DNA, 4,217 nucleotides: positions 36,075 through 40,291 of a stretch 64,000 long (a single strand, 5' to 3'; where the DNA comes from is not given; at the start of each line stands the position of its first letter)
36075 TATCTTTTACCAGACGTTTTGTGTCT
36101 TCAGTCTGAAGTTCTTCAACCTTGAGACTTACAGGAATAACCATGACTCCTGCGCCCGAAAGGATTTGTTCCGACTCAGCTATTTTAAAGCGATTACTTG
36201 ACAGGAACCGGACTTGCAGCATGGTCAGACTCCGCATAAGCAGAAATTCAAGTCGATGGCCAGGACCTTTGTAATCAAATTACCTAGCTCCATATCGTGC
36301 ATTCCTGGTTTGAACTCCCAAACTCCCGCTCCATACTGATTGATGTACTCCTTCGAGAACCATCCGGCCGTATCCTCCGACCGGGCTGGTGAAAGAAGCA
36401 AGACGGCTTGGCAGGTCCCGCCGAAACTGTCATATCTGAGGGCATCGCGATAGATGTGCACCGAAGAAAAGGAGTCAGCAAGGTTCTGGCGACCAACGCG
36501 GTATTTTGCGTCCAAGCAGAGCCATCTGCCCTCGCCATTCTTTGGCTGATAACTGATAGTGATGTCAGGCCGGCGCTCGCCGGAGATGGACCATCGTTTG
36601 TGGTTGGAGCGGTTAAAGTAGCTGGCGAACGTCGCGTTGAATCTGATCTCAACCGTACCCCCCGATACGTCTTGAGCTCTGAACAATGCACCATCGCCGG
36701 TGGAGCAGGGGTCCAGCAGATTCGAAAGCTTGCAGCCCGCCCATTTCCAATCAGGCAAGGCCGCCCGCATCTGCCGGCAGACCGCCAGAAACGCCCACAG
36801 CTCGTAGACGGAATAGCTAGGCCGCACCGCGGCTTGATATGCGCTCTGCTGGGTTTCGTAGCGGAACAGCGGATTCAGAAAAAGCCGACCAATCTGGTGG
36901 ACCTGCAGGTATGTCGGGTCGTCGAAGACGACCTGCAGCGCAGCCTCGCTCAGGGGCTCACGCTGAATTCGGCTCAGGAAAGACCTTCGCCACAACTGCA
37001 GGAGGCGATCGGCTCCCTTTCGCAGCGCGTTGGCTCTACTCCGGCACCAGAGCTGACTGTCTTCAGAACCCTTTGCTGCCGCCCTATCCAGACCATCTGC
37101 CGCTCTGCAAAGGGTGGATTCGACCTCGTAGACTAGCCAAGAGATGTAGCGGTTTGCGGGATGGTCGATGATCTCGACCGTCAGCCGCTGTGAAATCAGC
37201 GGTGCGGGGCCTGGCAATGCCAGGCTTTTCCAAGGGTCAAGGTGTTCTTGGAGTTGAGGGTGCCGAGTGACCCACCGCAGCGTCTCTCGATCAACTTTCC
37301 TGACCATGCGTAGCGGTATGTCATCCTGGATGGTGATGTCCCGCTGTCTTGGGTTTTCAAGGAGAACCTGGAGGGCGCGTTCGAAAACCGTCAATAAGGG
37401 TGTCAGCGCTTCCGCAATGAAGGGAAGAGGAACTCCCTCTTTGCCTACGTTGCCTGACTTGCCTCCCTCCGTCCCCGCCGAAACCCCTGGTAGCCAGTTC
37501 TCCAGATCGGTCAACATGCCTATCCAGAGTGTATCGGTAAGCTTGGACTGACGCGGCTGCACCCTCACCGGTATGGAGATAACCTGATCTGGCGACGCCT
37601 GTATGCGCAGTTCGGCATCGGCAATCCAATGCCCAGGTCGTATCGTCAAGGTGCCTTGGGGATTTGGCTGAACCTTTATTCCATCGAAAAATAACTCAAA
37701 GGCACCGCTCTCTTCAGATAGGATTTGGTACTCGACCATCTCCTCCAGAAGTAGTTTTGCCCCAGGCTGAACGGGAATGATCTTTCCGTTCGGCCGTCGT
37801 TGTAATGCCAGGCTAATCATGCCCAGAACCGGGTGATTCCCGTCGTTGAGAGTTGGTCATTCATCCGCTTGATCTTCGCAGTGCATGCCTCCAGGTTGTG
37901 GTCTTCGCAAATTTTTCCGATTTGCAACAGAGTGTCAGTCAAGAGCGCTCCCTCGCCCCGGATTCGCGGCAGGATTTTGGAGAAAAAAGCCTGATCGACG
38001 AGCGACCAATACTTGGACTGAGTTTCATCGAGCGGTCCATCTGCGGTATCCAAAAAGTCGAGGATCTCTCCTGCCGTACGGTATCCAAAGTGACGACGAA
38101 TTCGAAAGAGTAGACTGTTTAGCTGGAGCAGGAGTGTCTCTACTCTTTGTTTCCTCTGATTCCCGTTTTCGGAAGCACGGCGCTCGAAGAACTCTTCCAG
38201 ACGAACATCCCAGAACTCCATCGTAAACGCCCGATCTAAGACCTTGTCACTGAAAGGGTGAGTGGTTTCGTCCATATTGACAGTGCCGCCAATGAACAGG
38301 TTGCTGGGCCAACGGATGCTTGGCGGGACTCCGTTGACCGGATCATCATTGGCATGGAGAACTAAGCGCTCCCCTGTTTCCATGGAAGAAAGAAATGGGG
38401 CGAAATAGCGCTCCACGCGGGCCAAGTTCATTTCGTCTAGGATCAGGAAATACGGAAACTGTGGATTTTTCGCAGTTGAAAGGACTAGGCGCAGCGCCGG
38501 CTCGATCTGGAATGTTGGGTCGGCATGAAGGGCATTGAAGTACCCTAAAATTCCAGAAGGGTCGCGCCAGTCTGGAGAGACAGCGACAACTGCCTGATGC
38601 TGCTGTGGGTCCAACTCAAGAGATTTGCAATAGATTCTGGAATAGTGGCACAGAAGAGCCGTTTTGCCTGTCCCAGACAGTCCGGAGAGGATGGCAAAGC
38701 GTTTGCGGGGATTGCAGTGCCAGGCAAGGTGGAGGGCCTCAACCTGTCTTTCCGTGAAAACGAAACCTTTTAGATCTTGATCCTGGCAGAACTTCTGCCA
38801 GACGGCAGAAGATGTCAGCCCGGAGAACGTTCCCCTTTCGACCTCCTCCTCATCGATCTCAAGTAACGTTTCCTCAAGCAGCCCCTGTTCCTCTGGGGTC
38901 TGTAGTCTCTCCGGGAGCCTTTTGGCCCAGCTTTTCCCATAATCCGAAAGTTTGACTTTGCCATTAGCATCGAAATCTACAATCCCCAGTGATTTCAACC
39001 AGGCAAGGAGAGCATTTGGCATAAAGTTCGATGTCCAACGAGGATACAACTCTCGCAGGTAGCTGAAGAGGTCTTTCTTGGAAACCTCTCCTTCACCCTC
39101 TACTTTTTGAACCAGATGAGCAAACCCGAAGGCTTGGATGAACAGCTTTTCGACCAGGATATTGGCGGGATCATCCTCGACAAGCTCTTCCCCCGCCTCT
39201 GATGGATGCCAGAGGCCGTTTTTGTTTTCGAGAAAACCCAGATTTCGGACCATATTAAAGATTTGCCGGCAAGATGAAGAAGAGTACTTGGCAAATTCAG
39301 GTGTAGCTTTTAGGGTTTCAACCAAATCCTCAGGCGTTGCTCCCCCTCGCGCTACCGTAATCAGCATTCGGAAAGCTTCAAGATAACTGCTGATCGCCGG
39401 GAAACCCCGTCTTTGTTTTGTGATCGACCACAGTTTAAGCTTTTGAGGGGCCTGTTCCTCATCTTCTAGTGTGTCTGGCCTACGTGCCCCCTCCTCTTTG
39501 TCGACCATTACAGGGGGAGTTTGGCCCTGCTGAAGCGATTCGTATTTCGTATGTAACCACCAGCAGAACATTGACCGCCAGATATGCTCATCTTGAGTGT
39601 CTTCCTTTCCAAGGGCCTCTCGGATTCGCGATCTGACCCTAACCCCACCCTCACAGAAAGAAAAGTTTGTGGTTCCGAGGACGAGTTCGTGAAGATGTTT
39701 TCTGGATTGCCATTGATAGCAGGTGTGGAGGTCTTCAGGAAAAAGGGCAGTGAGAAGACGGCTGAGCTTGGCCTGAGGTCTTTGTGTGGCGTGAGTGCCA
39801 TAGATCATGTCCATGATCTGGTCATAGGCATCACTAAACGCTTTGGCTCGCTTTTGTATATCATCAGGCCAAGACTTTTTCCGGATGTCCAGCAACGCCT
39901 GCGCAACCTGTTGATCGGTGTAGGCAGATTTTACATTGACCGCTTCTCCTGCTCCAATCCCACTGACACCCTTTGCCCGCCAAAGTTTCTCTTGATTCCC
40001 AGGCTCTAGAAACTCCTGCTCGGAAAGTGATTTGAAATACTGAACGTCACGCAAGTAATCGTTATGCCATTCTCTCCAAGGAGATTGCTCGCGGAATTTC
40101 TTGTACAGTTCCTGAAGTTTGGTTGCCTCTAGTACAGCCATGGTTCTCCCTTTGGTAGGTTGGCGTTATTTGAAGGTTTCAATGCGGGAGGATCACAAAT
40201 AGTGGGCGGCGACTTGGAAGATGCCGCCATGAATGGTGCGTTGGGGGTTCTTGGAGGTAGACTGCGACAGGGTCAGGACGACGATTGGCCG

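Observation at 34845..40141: McrB-McrC-HAM1-SIR2: Kongming-like effector wired to a modification-dependent restriction pair, with no deaminase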

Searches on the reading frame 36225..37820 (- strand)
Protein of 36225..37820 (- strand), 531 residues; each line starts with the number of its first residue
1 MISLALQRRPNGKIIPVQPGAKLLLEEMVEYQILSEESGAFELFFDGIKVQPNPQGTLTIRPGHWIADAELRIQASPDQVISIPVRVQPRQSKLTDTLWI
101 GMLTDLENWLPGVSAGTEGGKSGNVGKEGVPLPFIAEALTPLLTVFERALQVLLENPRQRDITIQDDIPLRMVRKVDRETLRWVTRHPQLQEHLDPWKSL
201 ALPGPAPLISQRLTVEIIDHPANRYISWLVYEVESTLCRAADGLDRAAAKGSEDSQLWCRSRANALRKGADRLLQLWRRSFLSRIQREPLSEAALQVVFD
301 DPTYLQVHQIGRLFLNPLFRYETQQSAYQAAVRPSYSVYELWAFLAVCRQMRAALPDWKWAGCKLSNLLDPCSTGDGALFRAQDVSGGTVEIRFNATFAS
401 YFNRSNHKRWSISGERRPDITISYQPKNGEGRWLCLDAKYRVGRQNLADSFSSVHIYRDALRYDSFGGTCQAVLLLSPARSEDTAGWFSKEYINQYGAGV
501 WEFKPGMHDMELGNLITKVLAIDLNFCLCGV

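Call 3: search_protein_families(library=pfam, proteins=[window:36225-37820:-], max_evalue=0.01)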
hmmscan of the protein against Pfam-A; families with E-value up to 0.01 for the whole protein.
window:36225-37820:- (531 aa): 2 families
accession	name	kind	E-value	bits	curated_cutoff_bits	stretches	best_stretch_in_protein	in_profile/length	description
PF04411.18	PDDEXK_7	-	2.4e-09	37.9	22.1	1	338-452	2-131/164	PD-(D/E)XK nuclease superfamily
PF09823.15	DUF2357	-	0.00059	19.6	23.3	1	145-304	91-244/251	Domain of unknown function (DUF2357)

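Call 4: search_protein_families(library=padloc, proteins=[window:36225-37820:-], max_evalue=0.01)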
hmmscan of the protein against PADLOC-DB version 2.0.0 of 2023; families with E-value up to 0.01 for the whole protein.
window:36225-37820:- (531 aa): 0 families

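Call 6: search_protein_families(library=ncbifam, proteins=[window:36225-37820:-], max_evalue=0.01)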
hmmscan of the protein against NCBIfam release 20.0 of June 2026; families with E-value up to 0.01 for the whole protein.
window:36225-37820:- (531 aa): 0 families

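Call 47: search_solved_structures(query=window:36225-37820:-, max_evalue=1)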
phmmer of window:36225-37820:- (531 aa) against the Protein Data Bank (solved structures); distinct sequences matched with E-value up to 1: 1.
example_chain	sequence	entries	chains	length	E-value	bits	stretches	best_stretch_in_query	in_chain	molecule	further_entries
9umg_D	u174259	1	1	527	0.93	11.1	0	70-155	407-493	Vacuolar transporter chaperone complex subunit 4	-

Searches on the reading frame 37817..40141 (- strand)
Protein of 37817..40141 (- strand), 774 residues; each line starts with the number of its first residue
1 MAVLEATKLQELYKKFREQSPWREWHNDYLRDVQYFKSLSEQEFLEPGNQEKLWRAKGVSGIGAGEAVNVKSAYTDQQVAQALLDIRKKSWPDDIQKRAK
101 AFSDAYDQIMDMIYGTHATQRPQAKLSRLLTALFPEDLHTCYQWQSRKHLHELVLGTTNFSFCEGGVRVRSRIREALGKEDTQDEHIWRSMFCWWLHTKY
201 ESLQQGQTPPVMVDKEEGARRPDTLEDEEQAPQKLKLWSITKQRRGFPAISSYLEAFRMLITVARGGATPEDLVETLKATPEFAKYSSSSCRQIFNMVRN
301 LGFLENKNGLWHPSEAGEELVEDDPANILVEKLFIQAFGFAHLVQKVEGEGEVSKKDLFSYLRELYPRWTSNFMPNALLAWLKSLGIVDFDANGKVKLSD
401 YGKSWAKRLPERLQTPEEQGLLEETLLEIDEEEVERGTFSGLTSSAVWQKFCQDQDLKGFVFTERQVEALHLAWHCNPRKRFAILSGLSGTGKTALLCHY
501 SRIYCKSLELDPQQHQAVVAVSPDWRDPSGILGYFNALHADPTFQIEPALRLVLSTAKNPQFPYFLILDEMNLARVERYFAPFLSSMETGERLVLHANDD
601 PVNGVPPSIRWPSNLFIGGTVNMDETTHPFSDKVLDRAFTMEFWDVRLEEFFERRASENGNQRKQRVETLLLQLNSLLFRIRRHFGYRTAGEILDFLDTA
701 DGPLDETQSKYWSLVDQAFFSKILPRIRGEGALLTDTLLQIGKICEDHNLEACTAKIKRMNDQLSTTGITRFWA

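Call 3: search_protein_families(library=pfam, proteins=[window:37817-40141:-], max_evalue=0.01)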
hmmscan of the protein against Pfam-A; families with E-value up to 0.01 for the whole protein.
window:37817-40141:- (774 aa): 1 family
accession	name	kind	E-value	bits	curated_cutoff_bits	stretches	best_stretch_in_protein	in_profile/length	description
PF13191.12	AAA_16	-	3.1e-05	25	32.6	1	464-526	6-70/167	AAA ATPase domain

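Call 4: search_protein_families(library=padloc, proteins=[window:37817-40141:-], max_evalue=0.01)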
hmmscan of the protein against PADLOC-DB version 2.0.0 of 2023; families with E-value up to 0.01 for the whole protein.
window:37817-40141:- (774 aa): 1 family
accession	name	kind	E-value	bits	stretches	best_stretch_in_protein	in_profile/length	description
PDLC04547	PDC-M26A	-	5.2e-34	115.8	2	483-590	335-432/724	-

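Call 6: search_protein_families(library=ncbifam, proteins=[window:37817-40141:-], max_evalue=0.01)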
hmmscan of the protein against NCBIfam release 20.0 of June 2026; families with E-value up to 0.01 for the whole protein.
window:37817-40141:- (774 aa): 0 families

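Call 25: find_homologous_proteins(query=window:37817-40141:-)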
Query window:37817-40141:- (774 aa): 106 proteins with E <= 0.001 among 8000 candidates.
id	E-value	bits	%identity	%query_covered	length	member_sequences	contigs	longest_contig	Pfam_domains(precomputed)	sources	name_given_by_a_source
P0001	0.0e+0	1206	66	100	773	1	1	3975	PF13191.13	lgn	-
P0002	0.0e+0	1087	58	100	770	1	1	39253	PF13191.13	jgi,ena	-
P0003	0.0e+0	1083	58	100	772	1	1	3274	PF13191.13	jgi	jgi:hypothetical protein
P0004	0.0e+0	1042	56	100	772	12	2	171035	PF13191.13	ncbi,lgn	-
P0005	0.0e+0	1035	56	100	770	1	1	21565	PF13191.13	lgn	-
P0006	0.0e+0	1029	57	100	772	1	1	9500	PF13191.13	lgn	-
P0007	0.0e+0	1026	56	100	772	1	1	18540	PF13191.13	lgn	-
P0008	0.0e+0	1018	55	100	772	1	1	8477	PF13191.13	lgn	-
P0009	6.9e-298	1008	55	100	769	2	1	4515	PF13191.13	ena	-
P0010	2.4e-293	993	55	100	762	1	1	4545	-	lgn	-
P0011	1.9e-289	980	54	100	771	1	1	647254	PF13191.13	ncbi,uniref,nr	ncbi:McrB family protein [Geomonas subterranea]|uniref:McrB family protein n=1 Tax=Geomonas subterra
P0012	5.8e-289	979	54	100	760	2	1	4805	-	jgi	-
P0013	7.0e-284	962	54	100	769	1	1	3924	-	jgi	jgi:hypothetical protein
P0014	2.0e-282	957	54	99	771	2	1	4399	-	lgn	-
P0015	3.9e-281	953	53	100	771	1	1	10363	PF13191.13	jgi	jgi:5-methylcytosine-specific restriction protein B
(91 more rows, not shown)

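Call 26: find_encoding_contigs(protein=P0002, flank=7000, max_places=2)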
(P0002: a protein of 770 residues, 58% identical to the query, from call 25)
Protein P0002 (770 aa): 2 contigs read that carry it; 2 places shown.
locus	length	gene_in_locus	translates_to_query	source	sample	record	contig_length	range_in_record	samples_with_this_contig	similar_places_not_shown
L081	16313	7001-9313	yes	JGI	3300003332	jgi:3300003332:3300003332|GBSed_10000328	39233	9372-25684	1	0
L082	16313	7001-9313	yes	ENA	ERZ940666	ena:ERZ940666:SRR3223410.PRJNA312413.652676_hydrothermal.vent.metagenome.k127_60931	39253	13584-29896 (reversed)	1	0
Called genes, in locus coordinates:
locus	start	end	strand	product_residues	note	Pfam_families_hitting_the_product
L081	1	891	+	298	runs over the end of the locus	PF14267:DUF4357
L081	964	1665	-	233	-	PF11740:KfrA_N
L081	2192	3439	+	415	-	PF05706:CDKN3, PF22784:PTP-SAK, PF22785:Tc-R-P, PF00782:DSPc (weak), PF03747:ADP_ribosyl_GH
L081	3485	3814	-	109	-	-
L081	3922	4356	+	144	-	-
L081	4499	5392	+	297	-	PF00929:RNase_T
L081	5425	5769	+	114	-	-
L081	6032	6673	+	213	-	-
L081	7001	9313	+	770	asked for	PF13191:AAA_16 (weak)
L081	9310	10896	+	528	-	PF09823:DUF2357, PF04411:PDDEXK_7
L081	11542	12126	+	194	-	PF26887:Phage_T4_End_IV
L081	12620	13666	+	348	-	PF04389:Peptidase_M28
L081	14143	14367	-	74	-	-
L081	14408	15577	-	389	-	-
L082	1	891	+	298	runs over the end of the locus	PF14267:DUF4357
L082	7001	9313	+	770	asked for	PF13191:AAA_16 (weak)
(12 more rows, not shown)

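Call 27: find_encoding_contigs(protein=P0004, flank=7000, max_places=2)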
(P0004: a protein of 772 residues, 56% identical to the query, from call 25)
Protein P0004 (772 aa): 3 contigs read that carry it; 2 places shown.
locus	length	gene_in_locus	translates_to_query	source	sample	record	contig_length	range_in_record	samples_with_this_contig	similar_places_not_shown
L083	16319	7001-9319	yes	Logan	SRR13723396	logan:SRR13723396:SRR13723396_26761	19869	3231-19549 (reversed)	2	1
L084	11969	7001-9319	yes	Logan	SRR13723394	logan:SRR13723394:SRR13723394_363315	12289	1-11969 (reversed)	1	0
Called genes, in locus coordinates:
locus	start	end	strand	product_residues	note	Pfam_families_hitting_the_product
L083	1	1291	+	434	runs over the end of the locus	-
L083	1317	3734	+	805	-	PF01555:N6_N4_Mtase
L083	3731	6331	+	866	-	PF04851:ResIII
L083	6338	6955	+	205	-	-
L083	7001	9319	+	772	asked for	PF13191:AAA_16 (faint)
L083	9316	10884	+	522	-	PF04411:PDDEXK_7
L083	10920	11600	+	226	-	PF22553:TY-Chap2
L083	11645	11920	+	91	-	PF00216:Bac_DNA_binding, PF18291:HU-HIG (weak)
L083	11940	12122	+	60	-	-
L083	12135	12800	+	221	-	PF02586:SRAP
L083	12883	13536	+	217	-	PF01726:LexA_DNA_bind, PF00717:Peptidase_S24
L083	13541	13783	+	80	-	-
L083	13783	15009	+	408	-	PF00817:IMS, PF21999:IMS_HHH_1 (faint), PF11799:IMS_C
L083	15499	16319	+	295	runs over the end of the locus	PF08401:ArdcN, PF18818:MPTase-PolyVal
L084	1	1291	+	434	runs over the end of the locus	-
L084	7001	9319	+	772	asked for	PF13191:AAA_16 (faint)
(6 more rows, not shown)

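Call 28: find_encoding_contigs(protein=P0011, flank=7000, max_places=2)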
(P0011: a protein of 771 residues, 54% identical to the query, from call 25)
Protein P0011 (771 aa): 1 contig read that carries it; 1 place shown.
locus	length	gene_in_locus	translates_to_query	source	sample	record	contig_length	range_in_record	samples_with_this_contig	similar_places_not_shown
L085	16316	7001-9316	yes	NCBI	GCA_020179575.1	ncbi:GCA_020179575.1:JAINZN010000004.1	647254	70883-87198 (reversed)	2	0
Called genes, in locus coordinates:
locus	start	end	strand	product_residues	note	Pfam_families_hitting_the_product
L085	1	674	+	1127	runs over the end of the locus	PF27201:YjiT_N, PF27205:YjiT_2nd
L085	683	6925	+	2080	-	PF00270:DEAD, PF04851:ResIII (weak), PF27116:YjiV_N, PF00271:Helicase_C, PF09369:MZB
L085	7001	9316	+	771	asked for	PF13191:AAA_16 (weak)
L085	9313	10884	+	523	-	PF04411:PDDEXK_7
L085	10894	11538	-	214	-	-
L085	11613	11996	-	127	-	-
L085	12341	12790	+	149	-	PF14088:DUF4268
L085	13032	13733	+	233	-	-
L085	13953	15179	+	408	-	-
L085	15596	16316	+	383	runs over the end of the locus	PF09623:Cas_NE0113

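Call 30: find_related_loci(query=A2, collection=metagenome_contigs, flank=8000)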
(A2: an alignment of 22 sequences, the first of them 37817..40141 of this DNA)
Query A2 (774 aa) in metagenome_contigs; peptide patterns used: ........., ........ (x = any residue, [..] = any of these).
600 stretches matched a pattern (row limit reached: there are more); 423 encode a relative of the query (tblastn E <= 1e-3); the best 80 are kept; 80 distinct loci.
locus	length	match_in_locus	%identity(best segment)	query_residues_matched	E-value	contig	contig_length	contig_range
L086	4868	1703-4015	57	1-774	0e+0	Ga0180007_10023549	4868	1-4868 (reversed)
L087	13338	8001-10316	56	1-774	0e+0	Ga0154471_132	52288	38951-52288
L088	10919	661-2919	49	4-774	0e+0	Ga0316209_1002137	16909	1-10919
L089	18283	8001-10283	47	3-774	0e+0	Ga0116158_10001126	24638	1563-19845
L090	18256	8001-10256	45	1-774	0e+0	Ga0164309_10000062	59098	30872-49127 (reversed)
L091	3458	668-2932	44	2-774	0e+0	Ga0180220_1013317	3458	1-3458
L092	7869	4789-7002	44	21-774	0e+0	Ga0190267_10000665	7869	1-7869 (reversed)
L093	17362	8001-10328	42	2-774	0e+0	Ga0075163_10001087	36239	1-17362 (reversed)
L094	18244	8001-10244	45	22-774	0e+0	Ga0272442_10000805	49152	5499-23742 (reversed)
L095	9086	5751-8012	41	3-774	0e+0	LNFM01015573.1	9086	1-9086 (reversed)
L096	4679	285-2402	40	49-774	3e-167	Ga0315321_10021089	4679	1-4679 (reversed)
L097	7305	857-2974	40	49-774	7e-163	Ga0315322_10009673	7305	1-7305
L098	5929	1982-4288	38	4-774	4e-157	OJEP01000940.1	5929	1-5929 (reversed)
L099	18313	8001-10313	37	4-774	3e-154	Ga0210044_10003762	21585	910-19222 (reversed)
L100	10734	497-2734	37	24-774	3e-150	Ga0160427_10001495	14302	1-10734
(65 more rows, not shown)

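Call 46: search_solved_structures(query=A2, max_evalue=0.01)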
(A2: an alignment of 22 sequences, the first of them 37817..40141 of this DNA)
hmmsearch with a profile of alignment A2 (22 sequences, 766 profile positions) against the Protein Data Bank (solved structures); distinct sequences matched with E-value up to 0.01: 2.
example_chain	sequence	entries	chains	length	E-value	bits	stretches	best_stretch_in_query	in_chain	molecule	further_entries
6ut3_A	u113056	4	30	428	0.00037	22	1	555-671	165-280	GTPase subunit of restriction endonuclease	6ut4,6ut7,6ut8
6ut5_A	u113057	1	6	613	0.00097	20.7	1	555-671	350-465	GTPase subunit of restriction endonuclease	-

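Call 60: find_related_loci(query=A2, collection=viral_contigs, flank=8000)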
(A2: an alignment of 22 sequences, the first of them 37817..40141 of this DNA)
Query A2 (774 aa) in viral_contigs; peptide patterns used: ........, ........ (x = any residue, [..] = any of these).
51 stretches matched a pattern; 7 encode a relative of the query (tblastn E <= 1e-3); 7 distinct loci.
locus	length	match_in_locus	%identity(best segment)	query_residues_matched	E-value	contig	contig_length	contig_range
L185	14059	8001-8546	37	470-643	1e-24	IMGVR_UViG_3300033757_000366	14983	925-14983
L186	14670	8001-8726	33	407-643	2e-23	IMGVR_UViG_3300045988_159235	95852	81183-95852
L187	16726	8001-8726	33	407-643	2e-23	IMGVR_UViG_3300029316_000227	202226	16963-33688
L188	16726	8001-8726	33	407-643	2e-23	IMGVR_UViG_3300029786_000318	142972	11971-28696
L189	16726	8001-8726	33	407-643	2e-23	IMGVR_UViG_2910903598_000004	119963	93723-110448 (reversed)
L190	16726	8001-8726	33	407-643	2e-23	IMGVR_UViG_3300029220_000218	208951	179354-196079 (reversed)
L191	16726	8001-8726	33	407-643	2e-23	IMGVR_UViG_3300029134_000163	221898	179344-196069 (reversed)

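Call 65: predict_structure(alignment_id=A2)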
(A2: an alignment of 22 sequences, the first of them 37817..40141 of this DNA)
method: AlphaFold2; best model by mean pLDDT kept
length: 774 residues; sequences in the alignment: 22
mean_pLDDT: 79.7   pTM: 0.44
mean pLDDT of the five models: 79.7, 79.1, 78.6, 77.7, 76.4
residues with pLDDT >= 90: 216; 70-90: 409; 50-70: 85; < 50: 64
segments of 3 or more residues with pLDDT < 50: 213-230, 424-437, 525-529, 535-544, 626-628, 631-643
pLDDT, mean of each block of 10 residues (from residue 1): 85 89 89 93 93 87 64 89 93 91 91 79 86 93 86 89 90 92 92 91 81 41 34 80 75 82 84 84 78 85 89 87 79 92 93 92 84 87 89 87 87 78 44 50 86 75 80 78 75 85 91 86 50 46 57 85 87 60 72 73 72 85 56 43 65 86 87 90 81 82 71 86 79 89 93 90 84 61
secondary structure, 60 per line:
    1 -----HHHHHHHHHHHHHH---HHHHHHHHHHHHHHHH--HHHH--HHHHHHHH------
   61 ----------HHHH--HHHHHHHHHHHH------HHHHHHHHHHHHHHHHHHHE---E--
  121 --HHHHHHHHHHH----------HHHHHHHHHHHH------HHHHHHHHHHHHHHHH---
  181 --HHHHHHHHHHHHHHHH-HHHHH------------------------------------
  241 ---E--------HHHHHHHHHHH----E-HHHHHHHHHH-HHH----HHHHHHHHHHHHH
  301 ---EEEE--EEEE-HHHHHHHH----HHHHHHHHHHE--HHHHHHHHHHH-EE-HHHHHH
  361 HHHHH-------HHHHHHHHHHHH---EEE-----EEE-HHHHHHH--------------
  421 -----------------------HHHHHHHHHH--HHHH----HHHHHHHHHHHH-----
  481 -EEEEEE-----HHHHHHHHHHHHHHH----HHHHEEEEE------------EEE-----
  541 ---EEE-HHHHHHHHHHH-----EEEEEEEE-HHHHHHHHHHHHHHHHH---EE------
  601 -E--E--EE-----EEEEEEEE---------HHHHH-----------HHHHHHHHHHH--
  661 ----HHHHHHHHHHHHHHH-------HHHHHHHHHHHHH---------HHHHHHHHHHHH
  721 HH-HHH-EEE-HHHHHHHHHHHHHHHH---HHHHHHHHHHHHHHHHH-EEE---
elements in order (helices of 4 or more, strands of 3 or more residues): H6-19 H23-38 H41-44 H47-54 H71-74 H77-88 H95-113 H123-133 H144-155 H162-177 H183-198 H200-204 H253-263 H270-279 H288-300 E304-307 E310-313 H315-322 H327-336 H340-350 H355-365 H373-384 E388-390 E396-398 H400-406 H444-453 H456-459 H464-475 E482-487 H493-507 H512-515 E516-520 E533-535 E544-546 H548-558 E564-571 H573-589 E615-622 H632-636 H648-658 H665-679 H687-699 H709-722 E728-730 H732-747 H751-767 E769-771

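Call 69: fold_search(model_id=the predicted structure, library=pdb)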
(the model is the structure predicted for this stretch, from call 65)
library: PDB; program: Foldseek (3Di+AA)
matches with E <= 10: 711; with E <= 0.001: 2
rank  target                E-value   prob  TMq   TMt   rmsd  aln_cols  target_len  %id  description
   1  6ut4_F                2.8e-04  1.00  0.18  0.34  16.9       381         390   15  Cryo-EM structure of the asymmetric AAA+ domain hexamer from Thermococcus gammatolerans McrB (released 2020-10-21)
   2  6hz4_E                8.6e-04  1.00  0.17  0.42  14.8       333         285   16  Structure of McrBC without DNA binding domains (one half of the full complex) (released 2019-07-24)
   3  6ut7_B                1.2e-03  1.00  0.15  0.28  16.7       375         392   16  Fitted model for the tetradecameric assembly of Thermococcus gammatolerans McrB AAA+ hexamers with bound McrC (released 2020-10-21)
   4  6hz4_A                1.4e-03  1.00  0.18  0.43  15.0       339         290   17  Structure of McrBC without DNA binding domains (one half of the full complex) (released 2019-07-24)
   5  6ut3_B                1.4e-03  1.00  0.15  0.30  16.8       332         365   17  X-ray structure of Thermococcus gammatolerans McrB AAA+ domain hexamer in P21 symmetry (released 2020-10-21)
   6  6ut4_A                1.8e-03  1.00  0.16  0.29  17.0       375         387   16  Cryo-EM structure of the asymmetric AAA+ domain hexamer from Thermococcus gammatolerans McrB (released 2020-10-21)
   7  3vkh_B                2.0e-03  0.80  0.18  0.05  29.7       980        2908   10  X-ray structure of a functional full-length dynein motor domain (released 2012-03-14)
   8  6ut5_A                2.2e-03  1.00  0.15  0.27  17.9       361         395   16  Cryo-EM structure of the Thermococcus gammatolerans McrBC complex (released 2020-10-21)
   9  9y6s_7G               2.2e-03  0.85  0.18  0.05  26.4       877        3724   12  96-nm repeat of the Leishmania tarentolae doublet microtubule (released 2025-12-17)
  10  6ut4_B                2.7e-03  1.00  0.13  0.24  18.1       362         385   16  Cryo-EM structure of the asymmetric AAA+ domain hexamer from Thermococcus gammatolerans McrB (released 2020-10-21)
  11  9a5m_B                2.8e-03  1.00  0.15  0.33  11.4       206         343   17  Integrative model of YDJA-YDIS by crosslinking MS and deep learning (released 2024-09-18)
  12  6ut7_D                2.8e-03  1.00  0.18  0.33  17.6       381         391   14  Fitted model for the tetradecameric assembly of Thermococcus gammatolerans McrB AAA+ hexamers with bound McrC (released 2020-10-21)
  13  6ut5_C                3.0e-03  1.00  0.14  0.26  17.1       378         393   15  Cryo-EM structure of the Thermococcus gammatolerans McrBC complex (released 2020-10-21)
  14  6ut3_C                3.2e-03  1.00  0.14  0.27  19.4       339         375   16  X-ray structure of Thermococcus gammatolerans McrB AAA+ domain hexamer in P21 symmetry (released 2020-10-21)
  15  6ut4_C                3.2e-03  1.00  0.14  0.27  17.4       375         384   16  Cryo-EM structure of the asymmetric AAA+ domain hexamer from Thermococcus gammatolerans McrB (released 2020-10-21)
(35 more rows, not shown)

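Call 77: find_encoding_contigs(protein=P0001, flank=5000, max_places=2)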
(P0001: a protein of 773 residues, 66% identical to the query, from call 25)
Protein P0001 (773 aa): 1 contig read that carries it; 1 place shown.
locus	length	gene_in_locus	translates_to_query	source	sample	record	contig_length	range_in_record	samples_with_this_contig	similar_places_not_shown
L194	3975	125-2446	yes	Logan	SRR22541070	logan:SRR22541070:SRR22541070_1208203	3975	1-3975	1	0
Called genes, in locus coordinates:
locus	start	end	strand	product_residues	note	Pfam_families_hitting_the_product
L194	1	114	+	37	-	?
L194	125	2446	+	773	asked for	PF13191:AAA_16 (faint)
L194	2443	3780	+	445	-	PF09823:DUF2357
